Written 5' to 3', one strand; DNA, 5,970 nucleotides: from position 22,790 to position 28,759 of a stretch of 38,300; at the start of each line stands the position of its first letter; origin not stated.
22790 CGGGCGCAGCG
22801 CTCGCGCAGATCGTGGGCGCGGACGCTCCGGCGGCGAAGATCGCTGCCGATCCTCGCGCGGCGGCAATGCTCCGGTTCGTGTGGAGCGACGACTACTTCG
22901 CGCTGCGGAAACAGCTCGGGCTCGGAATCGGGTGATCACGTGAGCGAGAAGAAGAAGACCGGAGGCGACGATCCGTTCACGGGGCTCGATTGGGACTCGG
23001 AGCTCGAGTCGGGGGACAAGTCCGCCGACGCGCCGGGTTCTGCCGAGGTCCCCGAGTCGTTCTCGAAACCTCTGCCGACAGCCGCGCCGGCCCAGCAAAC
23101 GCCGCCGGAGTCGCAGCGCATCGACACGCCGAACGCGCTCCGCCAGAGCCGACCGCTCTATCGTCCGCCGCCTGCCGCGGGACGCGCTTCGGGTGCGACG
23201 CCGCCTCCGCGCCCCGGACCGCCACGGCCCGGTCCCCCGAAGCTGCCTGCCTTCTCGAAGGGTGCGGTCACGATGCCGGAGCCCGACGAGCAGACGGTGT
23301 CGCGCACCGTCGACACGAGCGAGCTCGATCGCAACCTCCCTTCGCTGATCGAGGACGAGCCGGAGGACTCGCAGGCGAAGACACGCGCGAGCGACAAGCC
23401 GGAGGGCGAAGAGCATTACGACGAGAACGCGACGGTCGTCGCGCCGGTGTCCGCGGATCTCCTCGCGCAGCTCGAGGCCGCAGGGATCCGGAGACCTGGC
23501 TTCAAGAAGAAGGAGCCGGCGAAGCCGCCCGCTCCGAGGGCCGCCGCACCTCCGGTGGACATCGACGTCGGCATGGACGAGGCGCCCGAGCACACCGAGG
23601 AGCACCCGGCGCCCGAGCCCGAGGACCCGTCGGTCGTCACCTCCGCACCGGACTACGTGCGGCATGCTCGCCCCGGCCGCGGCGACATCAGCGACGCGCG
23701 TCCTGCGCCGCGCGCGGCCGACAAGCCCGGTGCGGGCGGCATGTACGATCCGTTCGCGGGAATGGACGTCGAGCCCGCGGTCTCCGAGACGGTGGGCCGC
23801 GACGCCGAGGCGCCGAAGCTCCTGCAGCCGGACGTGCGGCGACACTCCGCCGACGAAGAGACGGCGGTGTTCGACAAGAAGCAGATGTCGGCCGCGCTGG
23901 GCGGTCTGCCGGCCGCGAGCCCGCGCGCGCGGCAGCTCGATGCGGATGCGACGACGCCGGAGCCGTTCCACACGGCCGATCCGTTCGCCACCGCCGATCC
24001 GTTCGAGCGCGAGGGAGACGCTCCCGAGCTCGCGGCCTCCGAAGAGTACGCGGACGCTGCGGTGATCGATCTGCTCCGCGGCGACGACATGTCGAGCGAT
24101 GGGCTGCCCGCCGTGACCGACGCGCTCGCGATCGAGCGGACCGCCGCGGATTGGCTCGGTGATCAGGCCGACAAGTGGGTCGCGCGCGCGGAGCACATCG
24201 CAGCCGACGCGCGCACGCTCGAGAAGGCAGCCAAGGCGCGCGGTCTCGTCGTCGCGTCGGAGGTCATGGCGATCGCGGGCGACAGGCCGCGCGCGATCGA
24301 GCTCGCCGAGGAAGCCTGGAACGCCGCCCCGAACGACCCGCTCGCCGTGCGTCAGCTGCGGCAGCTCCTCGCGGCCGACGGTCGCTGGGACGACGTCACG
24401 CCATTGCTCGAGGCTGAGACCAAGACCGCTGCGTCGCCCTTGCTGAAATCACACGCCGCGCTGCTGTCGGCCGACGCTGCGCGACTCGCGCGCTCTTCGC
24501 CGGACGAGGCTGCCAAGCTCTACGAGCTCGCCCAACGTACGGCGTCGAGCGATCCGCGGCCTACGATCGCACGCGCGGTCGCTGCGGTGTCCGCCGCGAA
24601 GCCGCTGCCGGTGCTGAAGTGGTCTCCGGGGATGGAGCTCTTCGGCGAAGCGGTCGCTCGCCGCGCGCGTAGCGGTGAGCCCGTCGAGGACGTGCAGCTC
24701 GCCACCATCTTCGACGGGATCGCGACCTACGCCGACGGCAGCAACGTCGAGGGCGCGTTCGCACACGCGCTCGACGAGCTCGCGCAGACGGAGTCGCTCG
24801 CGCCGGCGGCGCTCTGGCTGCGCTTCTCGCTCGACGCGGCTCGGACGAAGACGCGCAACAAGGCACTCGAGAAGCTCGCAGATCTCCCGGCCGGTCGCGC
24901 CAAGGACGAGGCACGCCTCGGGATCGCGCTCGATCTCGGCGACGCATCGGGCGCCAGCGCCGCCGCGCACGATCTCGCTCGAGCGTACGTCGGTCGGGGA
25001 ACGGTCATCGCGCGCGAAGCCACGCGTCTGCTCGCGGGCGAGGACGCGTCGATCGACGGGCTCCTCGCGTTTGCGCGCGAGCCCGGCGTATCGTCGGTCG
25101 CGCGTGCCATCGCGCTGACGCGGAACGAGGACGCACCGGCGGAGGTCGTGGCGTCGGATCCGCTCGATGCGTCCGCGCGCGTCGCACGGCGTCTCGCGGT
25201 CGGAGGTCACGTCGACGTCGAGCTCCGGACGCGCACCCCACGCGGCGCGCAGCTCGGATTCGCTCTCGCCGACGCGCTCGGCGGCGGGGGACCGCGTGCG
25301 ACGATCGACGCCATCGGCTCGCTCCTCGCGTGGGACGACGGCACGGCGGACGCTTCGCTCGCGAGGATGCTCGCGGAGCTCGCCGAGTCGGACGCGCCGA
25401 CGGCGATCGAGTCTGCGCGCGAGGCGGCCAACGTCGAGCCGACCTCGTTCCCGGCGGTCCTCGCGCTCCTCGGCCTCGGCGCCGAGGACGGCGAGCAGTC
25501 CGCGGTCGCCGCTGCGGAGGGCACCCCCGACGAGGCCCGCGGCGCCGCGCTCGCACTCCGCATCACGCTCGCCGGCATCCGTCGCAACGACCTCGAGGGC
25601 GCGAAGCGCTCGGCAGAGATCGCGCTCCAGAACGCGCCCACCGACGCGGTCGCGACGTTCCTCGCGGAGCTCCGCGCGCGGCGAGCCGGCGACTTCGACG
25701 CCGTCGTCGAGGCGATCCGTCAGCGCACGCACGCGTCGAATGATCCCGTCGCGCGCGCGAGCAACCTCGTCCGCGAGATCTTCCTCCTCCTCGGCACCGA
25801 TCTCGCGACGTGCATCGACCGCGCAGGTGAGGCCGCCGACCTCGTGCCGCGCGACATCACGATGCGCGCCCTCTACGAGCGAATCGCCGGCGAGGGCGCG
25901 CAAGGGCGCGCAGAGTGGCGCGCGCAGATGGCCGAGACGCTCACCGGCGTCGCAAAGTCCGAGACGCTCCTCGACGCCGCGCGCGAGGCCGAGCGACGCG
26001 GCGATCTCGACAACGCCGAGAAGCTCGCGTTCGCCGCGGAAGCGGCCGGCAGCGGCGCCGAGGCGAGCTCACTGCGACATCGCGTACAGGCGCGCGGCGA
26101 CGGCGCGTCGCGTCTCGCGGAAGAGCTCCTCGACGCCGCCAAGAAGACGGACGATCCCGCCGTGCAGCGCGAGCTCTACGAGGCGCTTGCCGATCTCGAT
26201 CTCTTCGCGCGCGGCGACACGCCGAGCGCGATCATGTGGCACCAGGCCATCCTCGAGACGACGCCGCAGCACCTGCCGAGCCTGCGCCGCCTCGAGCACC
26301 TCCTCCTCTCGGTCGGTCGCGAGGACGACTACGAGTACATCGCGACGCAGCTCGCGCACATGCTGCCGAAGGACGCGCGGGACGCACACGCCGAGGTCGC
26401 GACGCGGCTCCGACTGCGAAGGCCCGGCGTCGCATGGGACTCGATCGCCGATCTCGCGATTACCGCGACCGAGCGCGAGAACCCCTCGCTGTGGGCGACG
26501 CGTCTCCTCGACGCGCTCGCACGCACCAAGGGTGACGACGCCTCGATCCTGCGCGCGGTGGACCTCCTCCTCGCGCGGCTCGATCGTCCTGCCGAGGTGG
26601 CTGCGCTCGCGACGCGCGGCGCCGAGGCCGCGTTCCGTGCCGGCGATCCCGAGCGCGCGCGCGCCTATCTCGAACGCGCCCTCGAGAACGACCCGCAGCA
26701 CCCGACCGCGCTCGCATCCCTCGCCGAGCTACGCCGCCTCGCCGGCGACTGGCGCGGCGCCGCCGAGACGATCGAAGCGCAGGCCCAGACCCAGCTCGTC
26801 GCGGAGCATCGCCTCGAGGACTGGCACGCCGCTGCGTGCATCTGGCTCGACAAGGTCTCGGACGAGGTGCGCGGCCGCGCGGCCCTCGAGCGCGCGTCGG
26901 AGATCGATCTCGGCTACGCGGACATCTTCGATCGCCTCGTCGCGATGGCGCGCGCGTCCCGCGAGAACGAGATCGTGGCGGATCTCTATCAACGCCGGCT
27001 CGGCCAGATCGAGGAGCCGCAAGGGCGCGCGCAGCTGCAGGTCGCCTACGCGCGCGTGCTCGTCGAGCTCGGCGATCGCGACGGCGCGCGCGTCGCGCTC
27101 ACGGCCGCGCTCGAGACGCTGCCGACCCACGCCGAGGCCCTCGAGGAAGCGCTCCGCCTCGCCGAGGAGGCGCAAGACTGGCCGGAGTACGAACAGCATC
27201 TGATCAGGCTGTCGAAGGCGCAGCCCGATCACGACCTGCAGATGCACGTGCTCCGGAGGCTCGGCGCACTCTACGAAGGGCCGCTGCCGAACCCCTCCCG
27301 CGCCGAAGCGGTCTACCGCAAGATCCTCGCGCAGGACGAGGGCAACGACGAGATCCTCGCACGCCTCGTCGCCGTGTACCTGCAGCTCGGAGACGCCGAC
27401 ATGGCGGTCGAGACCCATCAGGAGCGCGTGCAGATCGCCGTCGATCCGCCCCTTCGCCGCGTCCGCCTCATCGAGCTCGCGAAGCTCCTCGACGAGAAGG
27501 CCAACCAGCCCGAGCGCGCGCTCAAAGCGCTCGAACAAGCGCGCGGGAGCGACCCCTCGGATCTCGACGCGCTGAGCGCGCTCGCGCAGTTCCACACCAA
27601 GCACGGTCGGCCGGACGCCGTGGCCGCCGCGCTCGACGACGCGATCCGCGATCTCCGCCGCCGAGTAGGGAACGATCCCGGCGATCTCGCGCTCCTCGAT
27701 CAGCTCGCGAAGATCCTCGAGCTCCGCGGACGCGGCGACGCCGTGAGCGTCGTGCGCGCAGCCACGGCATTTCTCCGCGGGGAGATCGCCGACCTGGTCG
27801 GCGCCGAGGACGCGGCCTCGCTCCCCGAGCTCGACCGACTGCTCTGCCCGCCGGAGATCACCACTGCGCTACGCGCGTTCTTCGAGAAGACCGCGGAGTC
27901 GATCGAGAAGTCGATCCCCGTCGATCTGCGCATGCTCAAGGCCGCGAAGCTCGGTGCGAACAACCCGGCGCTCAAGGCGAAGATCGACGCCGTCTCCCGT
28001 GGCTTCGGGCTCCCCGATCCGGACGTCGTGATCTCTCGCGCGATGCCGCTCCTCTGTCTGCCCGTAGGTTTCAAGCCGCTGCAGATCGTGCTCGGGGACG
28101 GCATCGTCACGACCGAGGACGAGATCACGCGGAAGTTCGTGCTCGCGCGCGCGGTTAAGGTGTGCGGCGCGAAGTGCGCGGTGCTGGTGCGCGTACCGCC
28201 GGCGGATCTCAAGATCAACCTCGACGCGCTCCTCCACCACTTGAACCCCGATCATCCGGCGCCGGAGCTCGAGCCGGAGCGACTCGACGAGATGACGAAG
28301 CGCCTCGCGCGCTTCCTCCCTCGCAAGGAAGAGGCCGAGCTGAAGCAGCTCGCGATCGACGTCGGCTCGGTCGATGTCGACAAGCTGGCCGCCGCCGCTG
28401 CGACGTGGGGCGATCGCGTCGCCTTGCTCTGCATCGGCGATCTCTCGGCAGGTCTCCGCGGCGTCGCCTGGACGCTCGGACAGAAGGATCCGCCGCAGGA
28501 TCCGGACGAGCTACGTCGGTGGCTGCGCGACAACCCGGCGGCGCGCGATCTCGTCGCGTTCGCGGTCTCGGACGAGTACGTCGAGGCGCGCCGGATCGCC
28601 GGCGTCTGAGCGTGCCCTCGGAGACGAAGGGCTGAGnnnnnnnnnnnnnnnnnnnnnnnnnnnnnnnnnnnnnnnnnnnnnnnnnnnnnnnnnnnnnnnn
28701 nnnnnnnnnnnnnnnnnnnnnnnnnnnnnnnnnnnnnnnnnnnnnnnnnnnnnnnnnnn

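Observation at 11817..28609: Three giant same-strand helical-repeat proteins (1708, 1631 and 1889 aa) next to a PP2C phosphatase: candidate uncharacterised scaffold system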

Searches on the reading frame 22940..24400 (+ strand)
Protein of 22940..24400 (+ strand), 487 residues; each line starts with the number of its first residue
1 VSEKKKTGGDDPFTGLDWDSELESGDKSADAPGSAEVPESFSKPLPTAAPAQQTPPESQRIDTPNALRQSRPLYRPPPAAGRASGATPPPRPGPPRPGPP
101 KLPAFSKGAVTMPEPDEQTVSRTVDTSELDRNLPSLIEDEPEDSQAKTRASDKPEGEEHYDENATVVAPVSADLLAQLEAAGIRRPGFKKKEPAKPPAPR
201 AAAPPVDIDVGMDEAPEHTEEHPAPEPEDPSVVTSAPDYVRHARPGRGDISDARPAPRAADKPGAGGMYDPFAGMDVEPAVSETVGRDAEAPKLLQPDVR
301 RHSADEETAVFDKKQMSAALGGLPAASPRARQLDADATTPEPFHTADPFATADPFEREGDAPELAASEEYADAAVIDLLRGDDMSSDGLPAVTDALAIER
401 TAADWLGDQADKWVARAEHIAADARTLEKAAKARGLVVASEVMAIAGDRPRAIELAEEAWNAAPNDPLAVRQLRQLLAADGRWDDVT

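Call 12: search_protein_families(library=pfam, proteins=[window:22940-24400:+], max_evalue=10)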
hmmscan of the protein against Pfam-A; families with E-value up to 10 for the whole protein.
window:22940-24400:+ (487 aa): 1 family
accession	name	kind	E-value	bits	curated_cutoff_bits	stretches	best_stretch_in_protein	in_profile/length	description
PF14559.12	TPR_19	-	0.0039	17.9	25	1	446-485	4-43/68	Tetratricopeptide repeat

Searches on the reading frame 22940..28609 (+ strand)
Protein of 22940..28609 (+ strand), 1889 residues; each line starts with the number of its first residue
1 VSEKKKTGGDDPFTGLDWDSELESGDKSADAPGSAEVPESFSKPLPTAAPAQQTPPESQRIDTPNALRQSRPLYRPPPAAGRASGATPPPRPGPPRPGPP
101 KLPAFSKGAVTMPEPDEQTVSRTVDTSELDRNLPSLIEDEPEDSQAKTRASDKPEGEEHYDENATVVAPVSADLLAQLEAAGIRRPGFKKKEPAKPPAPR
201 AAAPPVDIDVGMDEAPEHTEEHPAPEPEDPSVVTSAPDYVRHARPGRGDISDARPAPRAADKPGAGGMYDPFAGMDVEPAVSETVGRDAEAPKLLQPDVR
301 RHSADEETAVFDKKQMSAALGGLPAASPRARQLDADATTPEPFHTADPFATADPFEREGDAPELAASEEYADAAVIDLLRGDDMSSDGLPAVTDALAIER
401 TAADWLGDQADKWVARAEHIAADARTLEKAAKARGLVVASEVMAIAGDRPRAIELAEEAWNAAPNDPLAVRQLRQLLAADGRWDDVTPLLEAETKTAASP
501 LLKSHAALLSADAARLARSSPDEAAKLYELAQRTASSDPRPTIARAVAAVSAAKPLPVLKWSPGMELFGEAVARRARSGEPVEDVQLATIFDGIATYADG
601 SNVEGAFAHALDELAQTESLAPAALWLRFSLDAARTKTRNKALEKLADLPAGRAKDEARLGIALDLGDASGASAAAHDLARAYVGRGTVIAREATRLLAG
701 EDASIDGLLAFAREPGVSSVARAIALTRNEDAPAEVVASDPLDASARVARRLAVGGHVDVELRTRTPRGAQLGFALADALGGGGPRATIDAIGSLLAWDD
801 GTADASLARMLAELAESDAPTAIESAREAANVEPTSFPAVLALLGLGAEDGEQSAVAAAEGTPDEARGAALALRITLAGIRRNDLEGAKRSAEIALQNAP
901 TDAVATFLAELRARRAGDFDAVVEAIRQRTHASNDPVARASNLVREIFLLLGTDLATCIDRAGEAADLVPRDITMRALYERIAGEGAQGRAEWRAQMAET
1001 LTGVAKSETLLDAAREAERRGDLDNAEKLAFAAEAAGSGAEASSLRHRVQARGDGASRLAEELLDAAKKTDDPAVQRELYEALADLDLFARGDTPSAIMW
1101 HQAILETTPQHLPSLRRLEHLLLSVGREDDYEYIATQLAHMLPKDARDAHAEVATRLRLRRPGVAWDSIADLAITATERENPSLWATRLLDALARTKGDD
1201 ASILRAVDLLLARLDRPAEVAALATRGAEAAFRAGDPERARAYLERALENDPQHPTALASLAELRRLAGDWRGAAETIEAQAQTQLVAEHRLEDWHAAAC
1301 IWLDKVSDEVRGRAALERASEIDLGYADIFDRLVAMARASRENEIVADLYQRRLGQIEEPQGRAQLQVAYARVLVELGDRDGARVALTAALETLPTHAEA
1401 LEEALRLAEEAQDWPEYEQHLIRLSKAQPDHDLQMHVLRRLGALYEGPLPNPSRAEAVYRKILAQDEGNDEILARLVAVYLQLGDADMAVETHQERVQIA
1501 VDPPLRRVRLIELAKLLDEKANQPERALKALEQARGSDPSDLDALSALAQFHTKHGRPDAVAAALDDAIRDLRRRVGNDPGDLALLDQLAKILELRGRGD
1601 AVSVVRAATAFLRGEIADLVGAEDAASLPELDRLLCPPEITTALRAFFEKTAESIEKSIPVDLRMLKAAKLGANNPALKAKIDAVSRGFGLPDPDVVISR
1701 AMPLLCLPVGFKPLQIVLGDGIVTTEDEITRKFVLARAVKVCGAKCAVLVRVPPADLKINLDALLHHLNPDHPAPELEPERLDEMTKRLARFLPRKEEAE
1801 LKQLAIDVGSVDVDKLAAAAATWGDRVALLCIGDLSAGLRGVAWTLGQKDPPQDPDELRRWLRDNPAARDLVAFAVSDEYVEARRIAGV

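Call 6: search_protein_families(library=pfam, proteins=[window:22940-28609:+], max_evalue=0.01)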
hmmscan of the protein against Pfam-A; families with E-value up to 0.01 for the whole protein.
window:22940-28609:+ (1889 aa): 11 families
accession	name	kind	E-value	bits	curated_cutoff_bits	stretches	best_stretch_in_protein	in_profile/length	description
PF14559.12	TPR_19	-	7e-13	49.1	25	3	1231-1281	1-51/68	Tetratricopeptide repeat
PF25064.1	ARM_TT21_5th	-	1e-11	45.6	27.8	0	1228-1284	8-64/117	TT21 fifth ARM repeats domain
PF13428.12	TPR_14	-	1.1e-10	41.6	23.5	2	1228-1264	8-44/44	Tetratricopeptide repeat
PF13431.12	TPR_17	-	4.2e-08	33.3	24.4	0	1244-1273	2-31/34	Tetratricopeptide repeat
PF13432.12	TPR_16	-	2.6e-07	31.4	32.7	2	1228-1280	4-56/65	Tetratricopeptide repeat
PF13181.12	TPR_8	-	2.3e-05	24.6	25.7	0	1230-1254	10-34/34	Tetratricopeptide repeat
PF13174.12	TPR_6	-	0.00031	21.6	26.3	0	1228-1253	7-32/33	Tetratricopeptide repeat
PF00515.34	TPR_1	-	0.00039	20.6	27.8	0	1229-1254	9-34/34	Tetratricopeptide repeat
PF12895.13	ANAPC3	-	0.00067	20.3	27.2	0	1228-1263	30-64/82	Anaphase-promoting complex, cyclosome, subunit 3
PF25060.1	ARM_TT21_2nd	-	0.0014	18.6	27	0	1173-1276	9-111/270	Tetratricopeptide repeat protein 21 second ARM domain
PF07719.23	TPR_2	-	0.0026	18.2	27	1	1228-1254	8-34/34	Tetratricopeptide repeat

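Call 10: search_protein_families(library=ncbifam, proteins=[window:22940-28609:+], max_evalue=0.01)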
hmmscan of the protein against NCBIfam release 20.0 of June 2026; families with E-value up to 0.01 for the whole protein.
window:22940-28609:+ (1889 aa): 10 families
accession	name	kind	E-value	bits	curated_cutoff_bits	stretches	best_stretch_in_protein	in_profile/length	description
TIGR02917.1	PEP_TPR_lipo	equivalog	7.9e-15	53.8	312.2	3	1358-1503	459-600/899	XrtA/PEP-CTERM system TPR-repeat protein PrsT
TIGR02521.1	type_IV_pilW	equivalog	1.6e-09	37.7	154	1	1231-1285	145-199/234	type IV pilus biogenesis/stability protein PilW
NF047371.1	FlcA_CTERM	equivalog_domain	1.3e-08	33.8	300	1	1455-1574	249-379/646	periplasmic flagellar collar protein FlcA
TIGR00540.1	TPR_hemY_coli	hypoth_equivalog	1.1e-05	24.3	142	2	1350-1555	136-339/385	heme biosynthesis-associated TPR protein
NF040959.1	MamA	equivalog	3.5e-05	23.3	200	0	1370-1499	43-168/204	magnetosome protein MamA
NF009086.0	PRK12421.1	equivalog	9.2e-05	21.5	318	1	1317-1406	156-247/389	ATP phosphoribosyltransferase regulatory subunit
NF040561.1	PrimPol_Msp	equivalog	0.00027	19.6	200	0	1219-1281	23-85/515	CRISPR-associated primase-polymerase type A1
NF008757.0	PRK11788.1-5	equivalog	0.00047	19.4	363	0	1454-1567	125-239/388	lipopolysaccharide assembly protein LapB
NF008756.0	PRK11788.1-4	equivalog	0.0055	15.8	474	0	1454-1561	125-233/389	lipopolysaccharide assembly protein LapB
NF002725.1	PRK02603.1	equivalog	0.0059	16.6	143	0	1234-1285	85-133/173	photosystem I assembly protein Ycf3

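Call 16: find_homologous_proteins(query=window:22940-28609:+)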
Query window:22940-28609:+ (1889 aa): 124 proteins with E <= 0.001 among 8000 candidates; the best 120 are listed.
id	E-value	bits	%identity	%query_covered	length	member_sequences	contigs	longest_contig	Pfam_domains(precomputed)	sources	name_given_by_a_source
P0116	0.0e+0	4056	100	100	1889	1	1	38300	PF14559.13,PF13431.13,PF13432.13,PF13428.13,PF13181.13,PF25064.2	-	-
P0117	0.0e+0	2372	63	100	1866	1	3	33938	PF14559.13,PF13181.13,PF25064.2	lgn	-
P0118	0.0e+0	2362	64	100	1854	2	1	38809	PF14559.13,PF13431.13,PF13428.13,PF13181.13,PF25064.2,PF13174.13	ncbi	-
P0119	0.0e+0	2359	62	100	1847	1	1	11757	PF14559.13,PF13428.13,PF13181.13,PF25064.2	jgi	jgi:cellulose synthase operon protein C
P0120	0.0e+0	2348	62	100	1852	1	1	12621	PF14559.13,PF13181.13,PF25064.2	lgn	-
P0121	0.0e+0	2345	63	100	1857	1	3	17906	PF14559.13,PF13428.13,PF13181.13,PF25064.2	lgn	-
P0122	0.0e+0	2345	63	100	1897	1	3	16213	PF14559.13,PF13428.13,PF13181.13,PF25064.2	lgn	-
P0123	0.0e+0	2337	62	100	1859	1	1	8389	PF14559.13,PF13176.13,PF13428.13,PF13181.13,PF25064.2,PF13174.13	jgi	jgi:tetratricopeptide (TPR) repeat protein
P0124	0.0e+0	2334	63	100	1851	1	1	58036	PF14559.13,PF13428.13,PF25064.2,PF13174.13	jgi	-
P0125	0.0e+0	2319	63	100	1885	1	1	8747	PF14559.13,PF13181.13,PF25064.2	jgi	jgi:tetratricopeptide (TPR) repeat protein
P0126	0.0e+0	2316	62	100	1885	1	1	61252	PF14559.13,PF13431.13,PF13181.13,PF25064.2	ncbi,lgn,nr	ncbi:MAG: hypothetical protein HYV09_17385 [Deltaproteobacteria bacterium]|nr:hypothetical protein [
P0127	0.0e+0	2316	62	100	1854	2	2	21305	PF14559.13,PF25060.1,PF00515.35,PF13428.13,PF13181.13,PF25064.2,PF07719.24,PF13174.13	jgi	jgi:tetratricopeptide (TPR) repeat protein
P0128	0.0e+0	2291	62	100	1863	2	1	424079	PF14559.13,PF13431.13,PF13432.13,PF13181.13,PF25064.2,PF13174.13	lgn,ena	-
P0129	0.0e+0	2272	61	100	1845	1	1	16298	PF14559.13,PF13414.13,PF13432.13,PF13181.13,PF25064.2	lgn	-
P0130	0.0e+0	2234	64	93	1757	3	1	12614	PF14559.13,PF13181.13,PF25064.2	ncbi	ncbi:MAG: hypothetical protein ACXVEE_33225 [Polyangiales bacterium]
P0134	0.0e+0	2038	58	93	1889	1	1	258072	PF14559.13,PF13428.13,PF13181.13,PF25064.2,PF07719.24,PF13174.13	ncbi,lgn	-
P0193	1.2e-43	168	27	43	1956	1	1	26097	PF14559.13,PF13414.13,PF13432.13,PF13428.13,PF13181.13,PF25064.2,PF07719.24,PF13174.13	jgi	jgi:tetratricopeptide (TPR) repeat protein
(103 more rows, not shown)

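Call 65: search_protein_families(library=padloc, proteins=[window:22940-28609:+], max_evalue=0.001)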
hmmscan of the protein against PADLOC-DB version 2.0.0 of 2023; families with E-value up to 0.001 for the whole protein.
window:22940-28609:+ (1889 aa): 0 families

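Call 67: find_encoding_contigs(protein=P0193, flank=10000, max_places=1)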
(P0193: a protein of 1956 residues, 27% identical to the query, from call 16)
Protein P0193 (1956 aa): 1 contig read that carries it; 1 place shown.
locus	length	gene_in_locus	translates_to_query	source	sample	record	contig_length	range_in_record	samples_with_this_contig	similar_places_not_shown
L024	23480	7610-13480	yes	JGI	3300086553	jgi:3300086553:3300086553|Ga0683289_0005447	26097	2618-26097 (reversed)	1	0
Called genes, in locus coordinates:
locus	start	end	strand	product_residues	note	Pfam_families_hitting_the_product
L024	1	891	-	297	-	?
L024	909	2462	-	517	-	PF00221:Lyase_aromatic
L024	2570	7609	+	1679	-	PF13428:TPR_14 (faint), PF07719:TPR_2 (faint), PF13174:TPR_6 (faint), PF13181:TPR_8 (faint), PF25064:ARM_TT21_5th (faint)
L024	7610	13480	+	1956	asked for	PF13432:TPR_16 (faint), PF14559:TPR_19 (faint), PF07719:TPR_2 (faint), PF13174:TPR_6 (faint), PF13181:TPR_8 (faint), PF13414:TPR_11 (faint), PF13428:TPR_14 (faint), PF25064:ARM_TT21_5th (faint)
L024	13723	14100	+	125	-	-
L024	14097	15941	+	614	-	-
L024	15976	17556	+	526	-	PF00069:Pkinase, PF07714:PK_Tyr_Ser-Thr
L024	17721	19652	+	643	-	PF00069:Pkinase, PF07714:PK_Tyr_Ser-Thr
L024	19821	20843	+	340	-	PF04055:Radical_SAM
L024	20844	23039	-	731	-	-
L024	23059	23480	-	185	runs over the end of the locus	-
